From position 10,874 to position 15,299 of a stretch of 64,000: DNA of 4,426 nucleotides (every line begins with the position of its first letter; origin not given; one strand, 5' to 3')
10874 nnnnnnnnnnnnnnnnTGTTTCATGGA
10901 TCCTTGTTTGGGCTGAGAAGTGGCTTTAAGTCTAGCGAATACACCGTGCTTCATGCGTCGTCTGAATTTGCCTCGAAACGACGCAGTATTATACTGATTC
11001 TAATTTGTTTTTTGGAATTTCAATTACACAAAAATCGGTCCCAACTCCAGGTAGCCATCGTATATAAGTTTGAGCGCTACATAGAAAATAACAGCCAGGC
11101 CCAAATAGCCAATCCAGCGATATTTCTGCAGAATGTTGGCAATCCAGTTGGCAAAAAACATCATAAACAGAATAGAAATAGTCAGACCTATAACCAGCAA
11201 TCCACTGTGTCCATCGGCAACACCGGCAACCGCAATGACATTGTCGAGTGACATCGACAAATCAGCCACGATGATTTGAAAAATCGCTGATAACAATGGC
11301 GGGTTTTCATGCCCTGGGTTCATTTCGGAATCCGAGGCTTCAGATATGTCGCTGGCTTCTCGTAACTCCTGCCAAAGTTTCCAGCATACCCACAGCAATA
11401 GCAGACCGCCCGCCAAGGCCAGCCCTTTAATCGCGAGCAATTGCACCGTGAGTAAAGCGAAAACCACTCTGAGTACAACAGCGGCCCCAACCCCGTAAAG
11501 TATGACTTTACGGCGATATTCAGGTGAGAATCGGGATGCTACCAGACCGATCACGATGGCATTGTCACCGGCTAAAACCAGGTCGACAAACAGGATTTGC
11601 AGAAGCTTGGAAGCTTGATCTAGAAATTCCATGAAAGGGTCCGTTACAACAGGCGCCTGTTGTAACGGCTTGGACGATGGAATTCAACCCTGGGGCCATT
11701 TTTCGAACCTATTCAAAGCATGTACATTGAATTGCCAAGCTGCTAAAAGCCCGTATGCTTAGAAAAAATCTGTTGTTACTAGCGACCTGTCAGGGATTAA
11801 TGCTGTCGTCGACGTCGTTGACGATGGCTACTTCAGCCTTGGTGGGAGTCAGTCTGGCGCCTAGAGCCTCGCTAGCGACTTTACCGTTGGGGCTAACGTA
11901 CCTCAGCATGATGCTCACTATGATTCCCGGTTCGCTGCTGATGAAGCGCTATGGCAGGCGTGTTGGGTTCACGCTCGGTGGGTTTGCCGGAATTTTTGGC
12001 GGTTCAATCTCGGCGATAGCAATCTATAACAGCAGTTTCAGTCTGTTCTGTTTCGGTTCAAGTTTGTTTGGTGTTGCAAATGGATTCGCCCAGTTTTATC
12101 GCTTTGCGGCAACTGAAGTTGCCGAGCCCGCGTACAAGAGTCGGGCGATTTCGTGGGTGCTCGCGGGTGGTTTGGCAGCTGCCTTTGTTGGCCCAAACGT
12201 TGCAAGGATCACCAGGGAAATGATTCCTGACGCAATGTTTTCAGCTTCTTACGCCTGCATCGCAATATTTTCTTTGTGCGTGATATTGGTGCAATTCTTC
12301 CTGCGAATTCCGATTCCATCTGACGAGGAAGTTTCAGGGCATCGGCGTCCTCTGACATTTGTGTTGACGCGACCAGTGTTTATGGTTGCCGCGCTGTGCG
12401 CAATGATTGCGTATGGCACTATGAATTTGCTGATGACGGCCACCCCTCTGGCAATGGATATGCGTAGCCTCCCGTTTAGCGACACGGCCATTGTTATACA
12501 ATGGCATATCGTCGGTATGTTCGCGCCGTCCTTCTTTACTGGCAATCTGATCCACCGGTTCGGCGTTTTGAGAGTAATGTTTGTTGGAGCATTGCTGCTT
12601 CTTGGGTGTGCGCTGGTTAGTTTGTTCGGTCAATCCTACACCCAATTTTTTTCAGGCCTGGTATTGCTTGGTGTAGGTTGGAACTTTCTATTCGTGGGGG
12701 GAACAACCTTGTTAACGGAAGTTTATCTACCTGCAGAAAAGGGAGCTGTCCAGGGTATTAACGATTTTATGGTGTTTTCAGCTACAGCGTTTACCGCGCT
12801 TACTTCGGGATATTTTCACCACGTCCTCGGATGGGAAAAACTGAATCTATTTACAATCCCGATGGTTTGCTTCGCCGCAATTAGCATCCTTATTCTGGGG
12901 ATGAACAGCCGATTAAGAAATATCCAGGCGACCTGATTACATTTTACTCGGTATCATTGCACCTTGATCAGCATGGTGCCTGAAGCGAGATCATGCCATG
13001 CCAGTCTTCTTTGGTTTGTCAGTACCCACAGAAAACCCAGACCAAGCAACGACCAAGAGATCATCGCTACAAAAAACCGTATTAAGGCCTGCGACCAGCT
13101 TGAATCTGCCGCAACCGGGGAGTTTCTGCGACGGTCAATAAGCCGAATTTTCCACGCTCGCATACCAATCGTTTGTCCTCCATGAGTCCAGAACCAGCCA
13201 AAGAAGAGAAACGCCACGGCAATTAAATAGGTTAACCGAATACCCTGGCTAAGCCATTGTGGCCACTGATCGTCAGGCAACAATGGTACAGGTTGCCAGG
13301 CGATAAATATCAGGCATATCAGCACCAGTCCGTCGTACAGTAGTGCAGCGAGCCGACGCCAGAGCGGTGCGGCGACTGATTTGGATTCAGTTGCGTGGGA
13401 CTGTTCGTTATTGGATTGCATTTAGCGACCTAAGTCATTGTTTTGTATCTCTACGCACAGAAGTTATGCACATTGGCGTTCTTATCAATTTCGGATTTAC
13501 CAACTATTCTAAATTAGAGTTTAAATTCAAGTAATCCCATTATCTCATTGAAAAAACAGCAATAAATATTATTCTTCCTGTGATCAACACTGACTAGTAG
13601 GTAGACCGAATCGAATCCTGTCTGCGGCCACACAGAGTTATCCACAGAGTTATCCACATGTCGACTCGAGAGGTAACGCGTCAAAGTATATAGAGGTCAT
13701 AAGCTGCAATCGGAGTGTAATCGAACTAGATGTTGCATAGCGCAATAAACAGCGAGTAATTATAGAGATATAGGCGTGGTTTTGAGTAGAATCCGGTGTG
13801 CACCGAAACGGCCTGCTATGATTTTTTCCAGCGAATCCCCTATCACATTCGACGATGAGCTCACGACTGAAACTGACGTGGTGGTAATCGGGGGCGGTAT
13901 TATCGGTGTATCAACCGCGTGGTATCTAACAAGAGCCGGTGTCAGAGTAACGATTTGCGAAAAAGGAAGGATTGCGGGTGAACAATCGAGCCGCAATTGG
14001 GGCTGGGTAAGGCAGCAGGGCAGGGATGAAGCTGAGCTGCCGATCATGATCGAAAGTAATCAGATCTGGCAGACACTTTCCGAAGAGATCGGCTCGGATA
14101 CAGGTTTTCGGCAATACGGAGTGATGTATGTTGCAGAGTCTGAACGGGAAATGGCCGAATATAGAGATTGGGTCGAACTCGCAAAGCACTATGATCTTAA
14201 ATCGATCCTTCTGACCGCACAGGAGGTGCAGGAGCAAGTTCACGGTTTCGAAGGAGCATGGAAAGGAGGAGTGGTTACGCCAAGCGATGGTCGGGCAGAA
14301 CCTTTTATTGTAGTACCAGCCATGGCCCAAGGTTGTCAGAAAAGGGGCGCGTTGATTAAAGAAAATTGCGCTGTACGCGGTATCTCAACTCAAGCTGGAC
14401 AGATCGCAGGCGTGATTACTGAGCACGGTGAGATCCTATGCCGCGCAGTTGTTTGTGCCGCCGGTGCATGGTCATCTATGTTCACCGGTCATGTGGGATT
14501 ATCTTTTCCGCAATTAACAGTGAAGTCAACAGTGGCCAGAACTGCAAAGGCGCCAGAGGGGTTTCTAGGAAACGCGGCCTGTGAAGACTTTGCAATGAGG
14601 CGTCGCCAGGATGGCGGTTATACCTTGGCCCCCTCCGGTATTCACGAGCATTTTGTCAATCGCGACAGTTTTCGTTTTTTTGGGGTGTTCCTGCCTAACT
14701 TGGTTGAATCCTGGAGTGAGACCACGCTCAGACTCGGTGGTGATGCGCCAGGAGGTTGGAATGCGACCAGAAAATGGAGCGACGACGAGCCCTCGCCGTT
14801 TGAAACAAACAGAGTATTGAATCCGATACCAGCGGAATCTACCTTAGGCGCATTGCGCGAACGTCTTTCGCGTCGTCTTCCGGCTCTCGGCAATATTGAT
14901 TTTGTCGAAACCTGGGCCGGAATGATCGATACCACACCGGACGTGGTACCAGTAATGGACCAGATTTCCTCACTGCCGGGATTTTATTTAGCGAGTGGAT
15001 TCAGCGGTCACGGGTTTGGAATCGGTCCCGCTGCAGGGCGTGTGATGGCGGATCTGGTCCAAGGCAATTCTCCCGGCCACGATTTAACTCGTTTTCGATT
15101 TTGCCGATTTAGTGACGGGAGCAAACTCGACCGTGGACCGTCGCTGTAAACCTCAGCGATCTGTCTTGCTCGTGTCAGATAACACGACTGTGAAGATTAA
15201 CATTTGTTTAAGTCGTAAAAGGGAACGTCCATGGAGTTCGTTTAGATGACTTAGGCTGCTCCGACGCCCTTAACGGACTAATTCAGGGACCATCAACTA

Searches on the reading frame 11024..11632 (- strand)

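Call 22: search_protein_families(library=pfam, proteins=[window:11024-11632:-], max_evalue=0.00001)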
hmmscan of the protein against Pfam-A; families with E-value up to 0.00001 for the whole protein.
window:11024-11632:- (202 aa): 1 family
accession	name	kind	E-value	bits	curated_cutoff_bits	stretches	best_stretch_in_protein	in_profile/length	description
PF03741.22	TerC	-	7.5e-46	156.5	27.8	1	12-192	2-177/178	Integral membrane protein TerC family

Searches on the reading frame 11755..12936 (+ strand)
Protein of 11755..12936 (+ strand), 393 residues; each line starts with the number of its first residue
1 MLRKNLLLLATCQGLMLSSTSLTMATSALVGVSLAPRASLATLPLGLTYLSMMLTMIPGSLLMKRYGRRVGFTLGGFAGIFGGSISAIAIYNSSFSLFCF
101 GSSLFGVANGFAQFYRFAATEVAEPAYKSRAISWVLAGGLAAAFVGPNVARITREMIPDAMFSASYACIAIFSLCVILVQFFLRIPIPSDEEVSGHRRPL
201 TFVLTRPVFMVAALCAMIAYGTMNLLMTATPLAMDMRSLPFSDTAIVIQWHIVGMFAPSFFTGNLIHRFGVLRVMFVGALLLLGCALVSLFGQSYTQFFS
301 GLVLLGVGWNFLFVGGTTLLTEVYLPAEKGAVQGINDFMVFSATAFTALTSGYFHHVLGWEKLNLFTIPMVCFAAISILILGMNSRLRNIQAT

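Call 22: search_protein_families(library=pfam, proteins=[window:11755-12936:+], max_evalue=0.00001)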
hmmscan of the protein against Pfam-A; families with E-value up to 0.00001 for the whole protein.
window:11755-12936:+ (393 aa): 1 family
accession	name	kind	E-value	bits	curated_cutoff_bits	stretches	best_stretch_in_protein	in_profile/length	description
PF07690.21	MFS_1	-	1.8e-21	76.9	33.4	2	213-378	2-167/347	Major Facilitator Superfamily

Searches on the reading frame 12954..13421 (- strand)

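Call 64: search_protein_families(library=pfam, proteins=[window:12954-13421:-], max_evalue=0.00001)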
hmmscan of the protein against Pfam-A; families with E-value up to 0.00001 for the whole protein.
window:12954-13421:- (155 aa): 1 family
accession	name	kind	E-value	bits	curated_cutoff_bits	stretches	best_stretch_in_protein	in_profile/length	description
PF06271.18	RDD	-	1.2e-20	74.6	24.1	1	18-148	2-137/137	RDD family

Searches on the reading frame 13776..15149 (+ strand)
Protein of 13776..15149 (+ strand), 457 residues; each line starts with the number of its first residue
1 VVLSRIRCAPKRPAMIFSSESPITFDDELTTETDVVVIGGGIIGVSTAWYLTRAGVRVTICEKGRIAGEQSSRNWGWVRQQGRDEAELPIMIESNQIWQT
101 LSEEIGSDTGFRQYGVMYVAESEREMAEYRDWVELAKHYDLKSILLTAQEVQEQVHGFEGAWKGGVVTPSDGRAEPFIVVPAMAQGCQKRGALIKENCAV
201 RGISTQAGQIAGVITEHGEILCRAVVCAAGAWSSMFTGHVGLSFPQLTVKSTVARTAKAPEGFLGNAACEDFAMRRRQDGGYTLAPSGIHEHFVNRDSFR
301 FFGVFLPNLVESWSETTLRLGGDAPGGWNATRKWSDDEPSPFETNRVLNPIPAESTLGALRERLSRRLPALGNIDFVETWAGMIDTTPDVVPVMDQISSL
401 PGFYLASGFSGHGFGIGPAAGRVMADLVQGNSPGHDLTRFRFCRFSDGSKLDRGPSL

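Call 22: search_protein_families(library=pfam, proteins=[window:13776-15149:+], max_evalue=0.00001)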
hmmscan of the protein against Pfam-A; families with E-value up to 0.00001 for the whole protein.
window:13776-15149:+ (457 aa): 7 families
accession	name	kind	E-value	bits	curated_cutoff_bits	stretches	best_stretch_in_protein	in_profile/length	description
PF01266.30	DAO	-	1.5e-75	255.4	27.9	1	34-427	1-353/353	FAD dependent oxidoreductase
PF00890.30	FAD_binding_2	-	5e-08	33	20.4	1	34-240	1-213/414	FAD binding domain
PF03486.20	HI0933_like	-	1.2e-07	31.9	50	0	172-242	106-175/244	HI0933-like protein Rossmann domain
PF07992.20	Pyr_redox_2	-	1.3e-06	28.5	26.1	0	32-65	142-175/291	Pyridine nucleotide-disulphide oxidoreductase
PF13450.12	NAD_binding_8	-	1.8e-06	28.6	21.9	1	37-68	1-32/68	NAD(P)-binding Rossmann-like domain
PF01494.25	FAD_binding_3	-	8.4e-06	25.7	22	0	32-64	1-33/349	FAD binding domain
PF13738.12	Pyr_redox_3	-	1e-05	25.4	30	0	36-68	1-200/305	Pyridine nucleotide-disulphide oxidoreductase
